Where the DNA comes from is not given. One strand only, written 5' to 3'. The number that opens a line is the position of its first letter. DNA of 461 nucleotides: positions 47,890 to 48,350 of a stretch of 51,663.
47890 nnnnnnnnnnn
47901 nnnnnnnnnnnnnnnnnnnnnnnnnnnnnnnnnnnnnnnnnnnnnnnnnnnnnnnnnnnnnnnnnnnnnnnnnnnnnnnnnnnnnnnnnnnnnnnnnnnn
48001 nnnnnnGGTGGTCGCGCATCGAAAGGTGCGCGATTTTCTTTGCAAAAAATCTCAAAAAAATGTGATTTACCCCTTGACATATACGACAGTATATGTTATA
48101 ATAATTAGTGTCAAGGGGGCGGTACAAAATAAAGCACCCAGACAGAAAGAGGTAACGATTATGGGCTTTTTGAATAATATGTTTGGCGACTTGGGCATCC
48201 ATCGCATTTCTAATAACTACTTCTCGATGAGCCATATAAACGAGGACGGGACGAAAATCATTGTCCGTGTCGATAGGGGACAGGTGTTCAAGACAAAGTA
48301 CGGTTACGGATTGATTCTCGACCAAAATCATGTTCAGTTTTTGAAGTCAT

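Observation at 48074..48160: Four copies of a perfect promoter plus a conserved ~50-nt 5' leader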

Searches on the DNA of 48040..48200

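Call 53: search_rna_families(source=window, start=48040, end=48200, threshold=evalue, max_evalue=10)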
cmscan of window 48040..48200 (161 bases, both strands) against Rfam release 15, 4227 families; matches with E-value up to 10: 4.
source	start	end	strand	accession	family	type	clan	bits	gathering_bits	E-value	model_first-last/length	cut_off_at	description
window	48088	48163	+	RF03091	Clostridium-PBP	Gene; sRNA;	-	20.6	94.4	0.93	1-73/73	no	Clostridium-PBP RNA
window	48076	48136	-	RF04350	Plastid-ndhJ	Cis-reg;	-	12.9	43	4.4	1-57/57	no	Plastid-ndhJ 3UTR RNA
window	48133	48180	-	RF03056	RAGATH-35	Gene; sRNA;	-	12.9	38.9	6.7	1-87/87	no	RAGATH-35 RNA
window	48072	48085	+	RF02218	ZNRD1-AS1_1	Gene; lncRNA;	-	11.6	50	3.6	55-68/68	no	ZNRD1 antisense RNA 1 conserved region 1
